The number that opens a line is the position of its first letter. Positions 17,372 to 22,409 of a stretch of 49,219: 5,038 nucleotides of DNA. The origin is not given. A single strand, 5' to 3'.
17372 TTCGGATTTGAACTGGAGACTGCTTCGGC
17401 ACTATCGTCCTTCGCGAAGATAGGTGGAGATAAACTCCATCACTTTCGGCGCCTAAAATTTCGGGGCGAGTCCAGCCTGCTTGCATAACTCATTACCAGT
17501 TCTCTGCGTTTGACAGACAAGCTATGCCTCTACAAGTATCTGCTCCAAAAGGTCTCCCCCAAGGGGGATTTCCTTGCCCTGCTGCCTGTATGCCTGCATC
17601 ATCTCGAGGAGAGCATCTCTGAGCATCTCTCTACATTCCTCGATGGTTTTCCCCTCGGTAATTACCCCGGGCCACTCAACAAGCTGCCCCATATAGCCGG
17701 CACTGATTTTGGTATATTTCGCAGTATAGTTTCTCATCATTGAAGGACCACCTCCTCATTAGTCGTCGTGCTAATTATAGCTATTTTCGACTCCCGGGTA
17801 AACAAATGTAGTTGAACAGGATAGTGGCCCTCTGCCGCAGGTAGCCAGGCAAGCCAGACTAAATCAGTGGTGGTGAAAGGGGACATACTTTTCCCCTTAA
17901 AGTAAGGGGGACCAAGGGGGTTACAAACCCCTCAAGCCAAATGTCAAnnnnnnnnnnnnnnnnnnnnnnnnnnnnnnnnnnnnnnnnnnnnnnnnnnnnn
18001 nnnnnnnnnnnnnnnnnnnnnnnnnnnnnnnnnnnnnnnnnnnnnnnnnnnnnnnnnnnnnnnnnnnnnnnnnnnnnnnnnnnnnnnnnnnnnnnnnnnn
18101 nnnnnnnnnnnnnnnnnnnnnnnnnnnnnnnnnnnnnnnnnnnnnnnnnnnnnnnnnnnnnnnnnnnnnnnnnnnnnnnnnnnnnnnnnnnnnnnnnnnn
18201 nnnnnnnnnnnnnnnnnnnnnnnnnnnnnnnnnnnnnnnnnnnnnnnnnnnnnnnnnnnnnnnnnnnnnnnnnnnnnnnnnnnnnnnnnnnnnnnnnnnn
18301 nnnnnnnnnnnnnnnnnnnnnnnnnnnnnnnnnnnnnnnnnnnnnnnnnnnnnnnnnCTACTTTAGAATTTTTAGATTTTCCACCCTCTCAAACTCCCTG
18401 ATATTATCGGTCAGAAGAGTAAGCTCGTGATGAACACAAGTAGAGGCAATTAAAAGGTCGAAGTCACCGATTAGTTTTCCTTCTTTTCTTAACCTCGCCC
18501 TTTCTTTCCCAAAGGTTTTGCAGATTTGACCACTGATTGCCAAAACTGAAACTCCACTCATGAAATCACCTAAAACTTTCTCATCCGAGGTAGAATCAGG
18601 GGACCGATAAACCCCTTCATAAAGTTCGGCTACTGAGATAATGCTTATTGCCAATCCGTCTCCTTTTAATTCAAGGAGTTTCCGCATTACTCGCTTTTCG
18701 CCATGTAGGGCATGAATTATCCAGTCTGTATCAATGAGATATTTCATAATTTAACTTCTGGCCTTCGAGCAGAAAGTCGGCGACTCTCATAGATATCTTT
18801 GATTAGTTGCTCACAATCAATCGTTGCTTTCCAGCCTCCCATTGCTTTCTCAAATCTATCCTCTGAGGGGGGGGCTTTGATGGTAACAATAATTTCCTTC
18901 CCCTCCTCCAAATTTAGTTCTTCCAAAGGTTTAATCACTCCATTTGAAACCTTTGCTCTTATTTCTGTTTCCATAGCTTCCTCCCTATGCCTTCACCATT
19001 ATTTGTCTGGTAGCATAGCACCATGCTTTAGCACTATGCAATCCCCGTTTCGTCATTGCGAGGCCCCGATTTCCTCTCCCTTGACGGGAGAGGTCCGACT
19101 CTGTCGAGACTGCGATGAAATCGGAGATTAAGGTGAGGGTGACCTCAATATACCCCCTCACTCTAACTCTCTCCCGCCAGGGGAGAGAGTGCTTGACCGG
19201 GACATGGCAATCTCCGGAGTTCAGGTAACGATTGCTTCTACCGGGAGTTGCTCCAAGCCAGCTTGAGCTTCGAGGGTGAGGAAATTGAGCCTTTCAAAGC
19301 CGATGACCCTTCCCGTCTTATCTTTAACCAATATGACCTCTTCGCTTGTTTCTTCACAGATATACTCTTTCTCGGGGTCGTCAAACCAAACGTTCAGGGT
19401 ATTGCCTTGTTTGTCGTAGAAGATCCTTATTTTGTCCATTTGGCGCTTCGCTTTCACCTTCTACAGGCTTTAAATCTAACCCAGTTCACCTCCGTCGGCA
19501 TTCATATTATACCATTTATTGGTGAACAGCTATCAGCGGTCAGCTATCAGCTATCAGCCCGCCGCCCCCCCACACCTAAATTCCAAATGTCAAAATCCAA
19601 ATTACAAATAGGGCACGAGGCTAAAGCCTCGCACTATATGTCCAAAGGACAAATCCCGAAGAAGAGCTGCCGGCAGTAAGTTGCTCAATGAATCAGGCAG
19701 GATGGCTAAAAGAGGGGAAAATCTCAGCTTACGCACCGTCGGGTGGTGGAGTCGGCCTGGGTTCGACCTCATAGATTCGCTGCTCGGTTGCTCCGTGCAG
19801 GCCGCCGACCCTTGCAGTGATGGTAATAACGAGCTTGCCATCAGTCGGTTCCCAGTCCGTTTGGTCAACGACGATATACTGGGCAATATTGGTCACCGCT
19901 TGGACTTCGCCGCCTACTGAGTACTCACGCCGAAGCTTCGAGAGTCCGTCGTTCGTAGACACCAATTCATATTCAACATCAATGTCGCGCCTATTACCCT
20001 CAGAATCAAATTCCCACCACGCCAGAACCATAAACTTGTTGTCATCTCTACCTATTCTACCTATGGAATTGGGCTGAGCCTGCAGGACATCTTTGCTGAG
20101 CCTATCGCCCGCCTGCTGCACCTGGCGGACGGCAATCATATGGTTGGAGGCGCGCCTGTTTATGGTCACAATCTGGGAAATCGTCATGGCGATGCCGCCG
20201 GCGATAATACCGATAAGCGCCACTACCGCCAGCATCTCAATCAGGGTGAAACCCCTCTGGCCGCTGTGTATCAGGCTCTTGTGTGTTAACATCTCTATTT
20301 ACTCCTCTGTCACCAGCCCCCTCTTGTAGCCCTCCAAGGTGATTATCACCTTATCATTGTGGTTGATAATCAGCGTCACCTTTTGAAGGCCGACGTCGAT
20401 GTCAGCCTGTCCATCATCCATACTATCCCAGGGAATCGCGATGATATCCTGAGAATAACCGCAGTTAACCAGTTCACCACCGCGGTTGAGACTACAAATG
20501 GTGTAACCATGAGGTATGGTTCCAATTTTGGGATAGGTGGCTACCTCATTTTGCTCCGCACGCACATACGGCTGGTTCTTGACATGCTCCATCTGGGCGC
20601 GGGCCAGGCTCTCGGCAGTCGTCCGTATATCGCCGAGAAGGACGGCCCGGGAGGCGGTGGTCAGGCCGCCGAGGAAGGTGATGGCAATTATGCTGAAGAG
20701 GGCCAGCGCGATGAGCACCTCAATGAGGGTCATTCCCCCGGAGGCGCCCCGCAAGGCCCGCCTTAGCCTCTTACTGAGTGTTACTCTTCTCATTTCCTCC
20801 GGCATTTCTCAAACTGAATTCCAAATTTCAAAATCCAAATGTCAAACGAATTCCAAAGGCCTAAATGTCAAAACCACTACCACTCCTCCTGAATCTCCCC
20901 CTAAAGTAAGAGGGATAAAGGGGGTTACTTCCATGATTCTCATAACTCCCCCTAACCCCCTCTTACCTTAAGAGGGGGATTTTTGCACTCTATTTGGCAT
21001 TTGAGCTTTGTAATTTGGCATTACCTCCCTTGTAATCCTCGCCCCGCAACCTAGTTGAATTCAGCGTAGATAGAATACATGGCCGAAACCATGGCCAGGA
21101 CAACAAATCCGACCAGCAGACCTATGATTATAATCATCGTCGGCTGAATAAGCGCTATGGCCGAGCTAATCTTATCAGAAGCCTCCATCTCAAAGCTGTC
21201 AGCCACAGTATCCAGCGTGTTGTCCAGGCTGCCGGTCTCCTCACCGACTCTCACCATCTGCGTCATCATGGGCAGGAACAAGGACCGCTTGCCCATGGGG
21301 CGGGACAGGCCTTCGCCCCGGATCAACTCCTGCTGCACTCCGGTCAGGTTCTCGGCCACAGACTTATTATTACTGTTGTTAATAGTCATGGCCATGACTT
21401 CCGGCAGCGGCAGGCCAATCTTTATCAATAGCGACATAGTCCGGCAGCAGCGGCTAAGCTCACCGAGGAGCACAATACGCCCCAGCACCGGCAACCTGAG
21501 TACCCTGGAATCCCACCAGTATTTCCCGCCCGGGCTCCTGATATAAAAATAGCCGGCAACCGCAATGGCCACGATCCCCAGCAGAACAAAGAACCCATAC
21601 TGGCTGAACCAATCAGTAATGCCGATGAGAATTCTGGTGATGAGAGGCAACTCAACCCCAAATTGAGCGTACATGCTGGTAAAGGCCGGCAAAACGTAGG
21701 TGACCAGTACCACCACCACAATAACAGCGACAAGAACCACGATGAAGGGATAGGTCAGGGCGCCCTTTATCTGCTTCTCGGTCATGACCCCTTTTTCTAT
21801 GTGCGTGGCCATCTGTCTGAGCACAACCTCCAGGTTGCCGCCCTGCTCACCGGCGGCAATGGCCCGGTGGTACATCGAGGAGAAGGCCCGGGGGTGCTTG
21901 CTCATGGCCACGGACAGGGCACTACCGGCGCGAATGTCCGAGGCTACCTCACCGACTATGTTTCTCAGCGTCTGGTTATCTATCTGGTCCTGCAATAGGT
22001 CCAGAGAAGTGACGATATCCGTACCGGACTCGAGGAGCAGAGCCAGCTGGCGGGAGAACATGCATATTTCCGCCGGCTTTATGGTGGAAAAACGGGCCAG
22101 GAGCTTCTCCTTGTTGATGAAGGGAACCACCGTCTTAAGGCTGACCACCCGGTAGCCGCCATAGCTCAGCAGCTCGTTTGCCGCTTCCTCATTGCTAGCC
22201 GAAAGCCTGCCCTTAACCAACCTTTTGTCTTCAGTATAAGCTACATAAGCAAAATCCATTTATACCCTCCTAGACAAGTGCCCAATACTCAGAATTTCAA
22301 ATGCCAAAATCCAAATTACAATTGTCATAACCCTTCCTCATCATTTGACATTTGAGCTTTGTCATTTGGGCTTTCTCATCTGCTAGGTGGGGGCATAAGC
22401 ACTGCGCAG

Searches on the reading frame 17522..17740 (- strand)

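Call 34: search_protein_families(library=pfam, proteins=[window:17522-17740:-], max_evalue=0.01)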
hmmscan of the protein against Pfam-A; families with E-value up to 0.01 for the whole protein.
window:17522-17740:- (72 aa): 1 family
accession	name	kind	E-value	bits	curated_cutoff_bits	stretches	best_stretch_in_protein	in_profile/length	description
PF21748.3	UPF0150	-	3.9e-09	36.7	27.3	1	6-58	9-63/64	UPF0150-like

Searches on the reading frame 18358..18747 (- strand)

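Call 7: search_protein_families(library=pfam, proteins=[window:18358-18747:-])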
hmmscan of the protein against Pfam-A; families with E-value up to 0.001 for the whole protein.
window:18358-18747:- (129 aa): 1 family
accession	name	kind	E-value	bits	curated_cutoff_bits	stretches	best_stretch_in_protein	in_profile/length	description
PF01850.27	PIN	-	1.9e-12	48.3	23.6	1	3-123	1-118/120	PIN domain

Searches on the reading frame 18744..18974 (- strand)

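Call 34: search_protein_families(library=pfam, proteins=[window:18744-18974:-], max_evalue=0.01)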
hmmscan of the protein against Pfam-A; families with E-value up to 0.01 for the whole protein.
window:18744-18974:- (76 aa): 1 family
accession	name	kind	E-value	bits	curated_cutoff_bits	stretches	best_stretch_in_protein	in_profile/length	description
PF01954.22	AF2212-like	-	2.1e-10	41.3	21.6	1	1-49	1-47/59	AF2212-like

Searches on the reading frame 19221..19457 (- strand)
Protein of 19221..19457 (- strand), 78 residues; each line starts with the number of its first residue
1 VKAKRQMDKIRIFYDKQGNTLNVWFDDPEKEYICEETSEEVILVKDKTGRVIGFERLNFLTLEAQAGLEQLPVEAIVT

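Call 34: search_protein_families(library=pfam, proteins=[window:19221-19457:-], max_evalue=0.01)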
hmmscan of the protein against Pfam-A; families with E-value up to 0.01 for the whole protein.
window:19221-19457:- (78 aa): 1 family
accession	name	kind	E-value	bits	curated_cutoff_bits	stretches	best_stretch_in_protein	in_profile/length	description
PF10049.14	DUF2283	-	4.7e-08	33.5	23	1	12-58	2-47/49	Protein of unknown function (DUF2283)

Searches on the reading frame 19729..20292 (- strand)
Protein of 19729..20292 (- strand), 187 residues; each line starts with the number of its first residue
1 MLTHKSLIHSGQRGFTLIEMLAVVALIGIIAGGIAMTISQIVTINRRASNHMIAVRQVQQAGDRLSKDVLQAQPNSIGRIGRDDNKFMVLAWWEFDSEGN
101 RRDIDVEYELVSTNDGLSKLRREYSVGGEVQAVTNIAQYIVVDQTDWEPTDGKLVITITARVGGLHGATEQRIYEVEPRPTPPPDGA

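Call 7: search_protein_families(library=pfam, proteins=[window:19729-20292:-])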
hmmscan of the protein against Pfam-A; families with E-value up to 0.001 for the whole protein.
window:19729-20292:- (187 aa): 1 family
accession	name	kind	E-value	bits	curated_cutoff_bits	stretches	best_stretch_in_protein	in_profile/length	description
PF07963.17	N_methyl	-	2.1e-08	33.9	21.2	1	11-34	3-26/27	Prokaryotic N-terminal methylation motif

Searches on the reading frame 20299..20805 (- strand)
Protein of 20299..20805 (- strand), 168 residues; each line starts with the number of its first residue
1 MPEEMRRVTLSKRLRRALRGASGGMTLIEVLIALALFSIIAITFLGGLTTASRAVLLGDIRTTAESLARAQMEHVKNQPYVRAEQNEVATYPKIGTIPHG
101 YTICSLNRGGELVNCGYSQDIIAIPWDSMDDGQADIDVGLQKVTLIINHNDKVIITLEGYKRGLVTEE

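Call 7: search_protein_families(library=pfam, proteins=[window:20299-20805:-])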
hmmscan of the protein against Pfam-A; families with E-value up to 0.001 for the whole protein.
window:20299-20805:- (168 aa): 1 family
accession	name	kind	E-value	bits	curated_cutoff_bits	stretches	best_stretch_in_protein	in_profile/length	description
PF07963.17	N_methyl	-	8.4e-06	25.6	21.2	1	22-42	4-24/27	Prokaryotic N-terminal methylation motif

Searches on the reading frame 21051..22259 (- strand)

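Call 7: search_protein_families(library=pfam, proteins=[window:21051-22259:-])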
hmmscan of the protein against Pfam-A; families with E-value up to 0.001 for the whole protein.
window:21051-22259:- (402 aa): 1 family
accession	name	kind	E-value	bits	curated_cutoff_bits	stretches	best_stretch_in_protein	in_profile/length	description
PF00482.28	T2SSF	-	1.5e-56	190.2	25.2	2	68-191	1-125/125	Type II secretion system (T2SS), protein F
